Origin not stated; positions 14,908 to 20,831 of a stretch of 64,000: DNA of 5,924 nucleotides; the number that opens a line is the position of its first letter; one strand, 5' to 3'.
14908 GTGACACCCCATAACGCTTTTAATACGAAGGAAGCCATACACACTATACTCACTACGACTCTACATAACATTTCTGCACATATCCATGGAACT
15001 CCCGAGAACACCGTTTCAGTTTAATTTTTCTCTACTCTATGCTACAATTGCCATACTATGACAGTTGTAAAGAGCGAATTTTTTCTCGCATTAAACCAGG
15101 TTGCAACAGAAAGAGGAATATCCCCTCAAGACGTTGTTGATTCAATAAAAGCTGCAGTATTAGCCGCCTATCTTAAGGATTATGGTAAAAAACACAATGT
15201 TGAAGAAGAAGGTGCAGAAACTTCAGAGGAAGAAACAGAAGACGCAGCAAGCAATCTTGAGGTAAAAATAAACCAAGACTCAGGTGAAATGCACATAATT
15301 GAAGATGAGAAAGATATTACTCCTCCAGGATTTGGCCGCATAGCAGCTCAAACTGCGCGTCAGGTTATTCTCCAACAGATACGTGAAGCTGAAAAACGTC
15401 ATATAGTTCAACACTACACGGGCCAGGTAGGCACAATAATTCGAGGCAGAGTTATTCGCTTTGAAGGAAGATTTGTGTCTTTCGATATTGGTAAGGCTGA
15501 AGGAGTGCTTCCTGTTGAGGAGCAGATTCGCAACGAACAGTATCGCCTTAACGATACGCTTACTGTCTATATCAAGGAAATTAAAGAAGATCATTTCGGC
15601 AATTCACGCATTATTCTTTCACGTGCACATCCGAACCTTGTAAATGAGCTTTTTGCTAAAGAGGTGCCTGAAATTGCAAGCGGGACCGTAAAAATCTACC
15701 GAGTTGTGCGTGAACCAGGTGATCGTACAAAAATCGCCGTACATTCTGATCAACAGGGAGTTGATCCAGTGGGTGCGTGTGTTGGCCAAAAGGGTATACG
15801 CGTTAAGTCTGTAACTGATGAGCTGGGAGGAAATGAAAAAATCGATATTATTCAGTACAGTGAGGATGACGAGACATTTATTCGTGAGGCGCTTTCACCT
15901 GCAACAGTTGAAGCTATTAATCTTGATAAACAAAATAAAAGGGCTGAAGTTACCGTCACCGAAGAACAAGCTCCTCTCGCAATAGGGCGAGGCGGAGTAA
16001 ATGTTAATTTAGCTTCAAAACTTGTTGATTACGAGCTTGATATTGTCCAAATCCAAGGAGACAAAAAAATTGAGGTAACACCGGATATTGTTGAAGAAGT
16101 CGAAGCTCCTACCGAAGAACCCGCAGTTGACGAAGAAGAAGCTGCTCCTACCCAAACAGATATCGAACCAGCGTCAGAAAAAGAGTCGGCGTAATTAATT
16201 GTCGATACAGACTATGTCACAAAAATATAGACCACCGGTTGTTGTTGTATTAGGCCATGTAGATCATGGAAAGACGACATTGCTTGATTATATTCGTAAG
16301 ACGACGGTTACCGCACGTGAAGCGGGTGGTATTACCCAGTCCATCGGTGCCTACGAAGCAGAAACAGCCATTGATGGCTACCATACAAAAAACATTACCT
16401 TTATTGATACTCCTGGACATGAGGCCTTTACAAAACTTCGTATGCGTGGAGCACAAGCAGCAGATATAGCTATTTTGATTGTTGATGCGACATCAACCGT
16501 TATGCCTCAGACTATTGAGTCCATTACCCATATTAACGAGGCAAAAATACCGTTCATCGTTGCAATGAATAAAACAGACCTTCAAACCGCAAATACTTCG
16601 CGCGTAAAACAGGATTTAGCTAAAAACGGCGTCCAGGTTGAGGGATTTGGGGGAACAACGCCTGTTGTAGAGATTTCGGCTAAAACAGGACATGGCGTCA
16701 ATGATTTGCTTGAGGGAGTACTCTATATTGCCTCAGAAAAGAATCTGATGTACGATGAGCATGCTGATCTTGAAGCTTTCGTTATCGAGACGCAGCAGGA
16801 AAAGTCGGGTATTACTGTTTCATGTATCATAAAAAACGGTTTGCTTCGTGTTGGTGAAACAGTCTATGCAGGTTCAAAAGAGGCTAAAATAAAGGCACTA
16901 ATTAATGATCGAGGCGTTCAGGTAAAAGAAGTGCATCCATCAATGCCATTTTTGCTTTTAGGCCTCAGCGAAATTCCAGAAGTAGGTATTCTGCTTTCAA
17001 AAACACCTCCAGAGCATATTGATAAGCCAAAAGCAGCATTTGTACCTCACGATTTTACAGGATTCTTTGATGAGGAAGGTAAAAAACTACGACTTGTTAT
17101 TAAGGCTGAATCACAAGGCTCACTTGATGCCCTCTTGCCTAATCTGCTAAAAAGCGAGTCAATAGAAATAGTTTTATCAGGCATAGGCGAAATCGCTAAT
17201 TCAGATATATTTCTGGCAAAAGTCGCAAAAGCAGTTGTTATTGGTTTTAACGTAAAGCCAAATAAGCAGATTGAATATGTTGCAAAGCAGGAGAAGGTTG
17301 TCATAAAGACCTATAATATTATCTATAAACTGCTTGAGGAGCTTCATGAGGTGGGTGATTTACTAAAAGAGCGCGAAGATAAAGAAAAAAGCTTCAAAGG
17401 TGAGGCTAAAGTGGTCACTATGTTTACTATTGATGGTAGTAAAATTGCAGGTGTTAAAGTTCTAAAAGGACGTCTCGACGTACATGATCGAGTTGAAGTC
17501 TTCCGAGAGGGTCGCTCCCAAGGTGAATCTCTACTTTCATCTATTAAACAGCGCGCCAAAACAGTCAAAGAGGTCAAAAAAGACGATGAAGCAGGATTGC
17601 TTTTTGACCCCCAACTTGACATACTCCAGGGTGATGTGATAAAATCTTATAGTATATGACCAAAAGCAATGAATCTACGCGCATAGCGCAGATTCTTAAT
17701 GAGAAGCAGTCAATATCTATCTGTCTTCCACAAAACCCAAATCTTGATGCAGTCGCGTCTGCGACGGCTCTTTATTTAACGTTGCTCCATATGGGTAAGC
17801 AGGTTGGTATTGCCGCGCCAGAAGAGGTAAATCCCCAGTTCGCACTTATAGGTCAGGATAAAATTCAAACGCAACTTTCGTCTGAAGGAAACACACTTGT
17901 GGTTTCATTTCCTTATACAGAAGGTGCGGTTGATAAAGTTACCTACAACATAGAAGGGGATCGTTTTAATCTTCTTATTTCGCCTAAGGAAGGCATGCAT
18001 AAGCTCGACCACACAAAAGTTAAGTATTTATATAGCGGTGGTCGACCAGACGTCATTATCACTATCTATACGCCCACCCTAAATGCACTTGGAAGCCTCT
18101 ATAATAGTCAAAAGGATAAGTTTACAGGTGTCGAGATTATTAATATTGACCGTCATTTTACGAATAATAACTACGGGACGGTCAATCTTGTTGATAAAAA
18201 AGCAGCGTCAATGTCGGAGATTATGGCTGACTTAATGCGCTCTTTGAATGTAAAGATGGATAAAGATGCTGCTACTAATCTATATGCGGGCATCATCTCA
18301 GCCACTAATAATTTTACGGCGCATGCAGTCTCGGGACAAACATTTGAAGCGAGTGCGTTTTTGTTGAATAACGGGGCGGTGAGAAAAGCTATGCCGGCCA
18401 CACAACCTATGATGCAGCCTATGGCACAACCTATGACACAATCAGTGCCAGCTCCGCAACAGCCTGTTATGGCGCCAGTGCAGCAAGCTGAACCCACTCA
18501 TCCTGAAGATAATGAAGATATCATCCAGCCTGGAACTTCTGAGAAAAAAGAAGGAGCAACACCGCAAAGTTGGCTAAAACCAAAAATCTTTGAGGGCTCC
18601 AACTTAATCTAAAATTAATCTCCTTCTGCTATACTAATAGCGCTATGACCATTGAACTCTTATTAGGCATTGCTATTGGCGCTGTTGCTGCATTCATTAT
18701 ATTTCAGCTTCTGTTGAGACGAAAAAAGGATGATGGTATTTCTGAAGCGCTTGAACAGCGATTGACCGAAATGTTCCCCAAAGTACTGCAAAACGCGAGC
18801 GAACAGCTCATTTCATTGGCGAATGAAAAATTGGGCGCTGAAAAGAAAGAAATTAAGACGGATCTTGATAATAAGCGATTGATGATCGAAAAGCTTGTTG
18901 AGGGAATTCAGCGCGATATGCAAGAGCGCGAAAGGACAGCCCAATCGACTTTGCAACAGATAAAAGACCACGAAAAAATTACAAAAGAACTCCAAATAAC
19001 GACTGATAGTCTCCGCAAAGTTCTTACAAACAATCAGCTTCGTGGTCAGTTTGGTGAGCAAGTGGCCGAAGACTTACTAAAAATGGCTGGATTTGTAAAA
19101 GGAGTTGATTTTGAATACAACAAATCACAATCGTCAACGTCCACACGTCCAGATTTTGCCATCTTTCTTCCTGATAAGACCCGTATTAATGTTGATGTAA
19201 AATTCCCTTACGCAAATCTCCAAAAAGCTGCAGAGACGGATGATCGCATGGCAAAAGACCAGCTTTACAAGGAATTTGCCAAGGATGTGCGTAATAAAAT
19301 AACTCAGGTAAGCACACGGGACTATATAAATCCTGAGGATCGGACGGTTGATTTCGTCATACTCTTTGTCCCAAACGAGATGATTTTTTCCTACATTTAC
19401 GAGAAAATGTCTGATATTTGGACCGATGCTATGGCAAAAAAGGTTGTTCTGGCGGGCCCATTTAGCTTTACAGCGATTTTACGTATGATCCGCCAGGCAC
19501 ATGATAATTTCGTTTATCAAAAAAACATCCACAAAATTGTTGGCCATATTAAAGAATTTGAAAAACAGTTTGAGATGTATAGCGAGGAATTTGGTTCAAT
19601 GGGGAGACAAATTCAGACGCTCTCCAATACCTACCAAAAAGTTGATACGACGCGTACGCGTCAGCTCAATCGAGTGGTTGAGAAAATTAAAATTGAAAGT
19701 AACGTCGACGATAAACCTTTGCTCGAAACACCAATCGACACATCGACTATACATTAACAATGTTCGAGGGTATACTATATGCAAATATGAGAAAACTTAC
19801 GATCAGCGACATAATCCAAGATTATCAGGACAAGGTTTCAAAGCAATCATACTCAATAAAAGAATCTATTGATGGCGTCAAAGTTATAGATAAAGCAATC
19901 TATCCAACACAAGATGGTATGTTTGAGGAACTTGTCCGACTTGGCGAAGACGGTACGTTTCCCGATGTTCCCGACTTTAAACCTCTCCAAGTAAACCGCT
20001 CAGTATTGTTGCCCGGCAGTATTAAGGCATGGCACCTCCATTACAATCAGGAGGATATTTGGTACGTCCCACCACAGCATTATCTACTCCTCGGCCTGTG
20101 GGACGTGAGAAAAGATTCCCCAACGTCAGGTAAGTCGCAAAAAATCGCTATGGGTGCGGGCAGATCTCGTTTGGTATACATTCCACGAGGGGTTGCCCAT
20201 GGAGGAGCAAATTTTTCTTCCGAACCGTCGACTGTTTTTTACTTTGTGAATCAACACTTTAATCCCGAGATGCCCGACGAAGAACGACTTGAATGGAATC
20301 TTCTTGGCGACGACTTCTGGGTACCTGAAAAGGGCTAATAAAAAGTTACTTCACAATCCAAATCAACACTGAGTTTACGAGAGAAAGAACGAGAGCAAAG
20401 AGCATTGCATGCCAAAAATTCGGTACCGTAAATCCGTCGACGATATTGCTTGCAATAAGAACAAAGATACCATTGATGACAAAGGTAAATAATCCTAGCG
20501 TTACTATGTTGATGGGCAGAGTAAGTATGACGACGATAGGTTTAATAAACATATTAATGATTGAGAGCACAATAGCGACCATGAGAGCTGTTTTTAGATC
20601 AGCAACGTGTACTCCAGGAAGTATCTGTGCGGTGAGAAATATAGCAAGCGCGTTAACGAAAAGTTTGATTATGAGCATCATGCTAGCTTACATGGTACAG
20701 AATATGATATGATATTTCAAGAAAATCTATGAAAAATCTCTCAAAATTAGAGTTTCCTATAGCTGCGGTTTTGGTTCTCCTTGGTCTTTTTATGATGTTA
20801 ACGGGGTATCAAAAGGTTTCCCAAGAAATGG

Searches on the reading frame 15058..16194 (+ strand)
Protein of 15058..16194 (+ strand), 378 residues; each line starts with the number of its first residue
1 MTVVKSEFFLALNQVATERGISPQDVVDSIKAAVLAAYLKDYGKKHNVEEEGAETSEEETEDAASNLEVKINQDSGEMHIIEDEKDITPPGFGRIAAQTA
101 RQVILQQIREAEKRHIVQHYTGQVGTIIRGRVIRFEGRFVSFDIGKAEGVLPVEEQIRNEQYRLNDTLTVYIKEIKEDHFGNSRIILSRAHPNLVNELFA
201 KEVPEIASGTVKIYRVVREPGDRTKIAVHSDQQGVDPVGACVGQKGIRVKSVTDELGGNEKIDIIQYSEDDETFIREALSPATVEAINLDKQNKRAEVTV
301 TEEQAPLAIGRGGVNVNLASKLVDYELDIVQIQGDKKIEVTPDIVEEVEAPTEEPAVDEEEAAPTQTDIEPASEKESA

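Call 30: search_protein_families(library=pfam, proteins=[window:15058-16194:+], max_evalue=0.001)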
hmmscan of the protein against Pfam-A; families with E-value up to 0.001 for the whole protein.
window:15058-16194:+ (378 aa): 5 families
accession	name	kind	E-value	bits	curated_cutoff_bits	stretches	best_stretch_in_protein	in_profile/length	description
PF13184.12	KH_5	-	4.5e-26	91.2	27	1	220-288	1-68/69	NusA-like KH domain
PF08529.16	NusA_N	-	5.8e-15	56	23.8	2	7-82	1-57/119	NusA N-terminal domain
PF07650.23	KH_2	-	6.2e-07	29.6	22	1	274-329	5-60/78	KH domain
PF00575.29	S1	-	5.4e-05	23.9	22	1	123-180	3-67/74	S1 RNA binding domain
PF23095.1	KH_NusA_C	-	0.00052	20.5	34.2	0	298-329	3-34/59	Transcription termination/antitermination protein NusA, KH domain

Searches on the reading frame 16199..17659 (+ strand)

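Call 30: search_protein_families(library=pfam, proteins=[window:16199-17659:+], max_evalue=0.001)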
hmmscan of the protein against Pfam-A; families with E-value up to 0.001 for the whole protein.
window:16199-17659:+ (486 aa): 12 families
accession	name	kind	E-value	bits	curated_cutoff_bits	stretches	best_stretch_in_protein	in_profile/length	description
PF00009.33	GTP_EFTU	-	2.6e-37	128.7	26.5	1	15-175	6-183/188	Elongation factor Tu GTP binding domain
PF11987.13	IF-2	-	3.3e-26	91.9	27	1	292-382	22-116/117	Translation-initiation factor 2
PF22042.2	EF-G_D2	-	9.5e-13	48.5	27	1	191-263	2-78/84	Elongation factor G domain 2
PF00071.28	Ras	-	3.9e-10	40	21.6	1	15-174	2-156/162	Ras family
PF01926.29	MMR_HSR1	-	4.8e-10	40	21.9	1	15-125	2-113/113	50S ribosome-binding GTPase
PF08477.19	Roc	-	3.4e-07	31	27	1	15-127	2-119/119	Ras of Complex, Roc, domain of DAPkinase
PF09439.16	SRPRB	-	3.6e-07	30.2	25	1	13-142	4-136/178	Signal recognition particle receptor beta subunit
PF02421.24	FeoB_N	-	3.2e-06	27.2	27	1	15-172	3-154/156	Ferrous iron transport protein B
PF03193.22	RsgA_GTPase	-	3.8e-05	24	30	0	90-170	25-100/174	RsgA GTPase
PF00350.29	Dynamin_N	-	4.2e-05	24.1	27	0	15-49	1-35/168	Dynamin family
PF03144.31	GTP_EFTU_D2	-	6.2e-05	23.8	30.3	0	416-469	3-58/73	Elongation factor Tu domain 2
PF00025.27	Arf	-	0.00017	21.6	22.3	1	6-172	8-168/174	ADP-ribosylation factor family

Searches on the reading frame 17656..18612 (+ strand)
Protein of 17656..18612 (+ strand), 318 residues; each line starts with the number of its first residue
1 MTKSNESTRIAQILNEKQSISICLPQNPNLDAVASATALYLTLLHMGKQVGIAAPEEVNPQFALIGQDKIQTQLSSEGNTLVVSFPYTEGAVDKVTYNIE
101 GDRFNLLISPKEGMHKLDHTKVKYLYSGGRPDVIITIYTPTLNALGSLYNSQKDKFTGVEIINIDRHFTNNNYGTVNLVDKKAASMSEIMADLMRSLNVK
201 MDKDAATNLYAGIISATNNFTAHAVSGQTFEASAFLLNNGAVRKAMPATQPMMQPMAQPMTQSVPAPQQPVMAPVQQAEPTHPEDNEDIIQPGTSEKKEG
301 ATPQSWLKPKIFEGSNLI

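Call 30: search_protein_families(library=pfam, proteins=[window:17656-18612:+], max_evalue=0.001)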
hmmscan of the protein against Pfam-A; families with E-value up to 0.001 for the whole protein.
window:17656-18612:+ (318 aa): 1 family
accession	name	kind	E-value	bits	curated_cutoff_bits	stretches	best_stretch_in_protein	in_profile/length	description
PF01368.27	DHH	-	4.7e-09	37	28.1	1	20-213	2-125/125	DHH family, N-terminal domain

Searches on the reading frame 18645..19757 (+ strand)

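Call 30: search_protein_families(library=pfam, proteins=[window:18645-19757:+], max_evalue=0.001)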
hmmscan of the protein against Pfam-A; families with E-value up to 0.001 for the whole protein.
window:18645-19757:+ (370 aa): 1 family
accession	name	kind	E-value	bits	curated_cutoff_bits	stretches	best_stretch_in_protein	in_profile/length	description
PF02646.22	RmuC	-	7.1e-58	196.4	26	1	81-349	14-282/291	RmuC family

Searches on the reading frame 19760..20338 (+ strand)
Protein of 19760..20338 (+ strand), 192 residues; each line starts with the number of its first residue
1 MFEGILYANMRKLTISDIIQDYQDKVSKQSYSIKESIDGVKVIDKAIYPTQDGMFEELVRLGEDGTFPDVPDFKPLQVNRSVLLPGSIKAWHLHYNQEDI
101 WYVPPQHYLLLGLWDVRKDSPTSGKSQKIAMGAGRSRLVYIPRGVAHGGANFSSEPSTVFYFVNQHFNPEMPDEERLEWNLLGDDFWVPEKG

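Call 30: search_protein_families(library=pfam, proteins=[window:19760-20338:+], max_evalue=0.001)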
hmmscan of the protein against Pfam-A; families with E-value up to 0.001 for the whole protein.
window:19760-20338:+ (192 aa): 1 family
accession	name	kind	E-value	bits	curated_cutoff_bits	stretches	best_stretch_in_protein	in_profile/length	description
PF00908.23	dTDP_sugar_isom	-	8.2e-11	42.3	27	1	36-180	3-144/168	dTDP-4-dehydrorhamnose 3,5-epimerase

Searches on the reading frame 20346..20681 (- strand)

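Call 30: search_protein_families(library=pfam, proteins=[window:20346-20681:-], max_evalue=0.001)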
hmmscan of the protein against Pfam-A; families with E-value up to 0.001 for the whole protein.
window:20346-20681:- (111 aa): 1 family
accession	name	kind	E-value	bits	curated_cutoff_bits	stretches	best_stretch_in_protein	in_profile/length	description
PF04020.18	Phage_holin_4_2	-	3.5e-32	111.6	28.8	1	1-105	1-105/105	Mycobacterial 4 TMS phage holin, superfamily IV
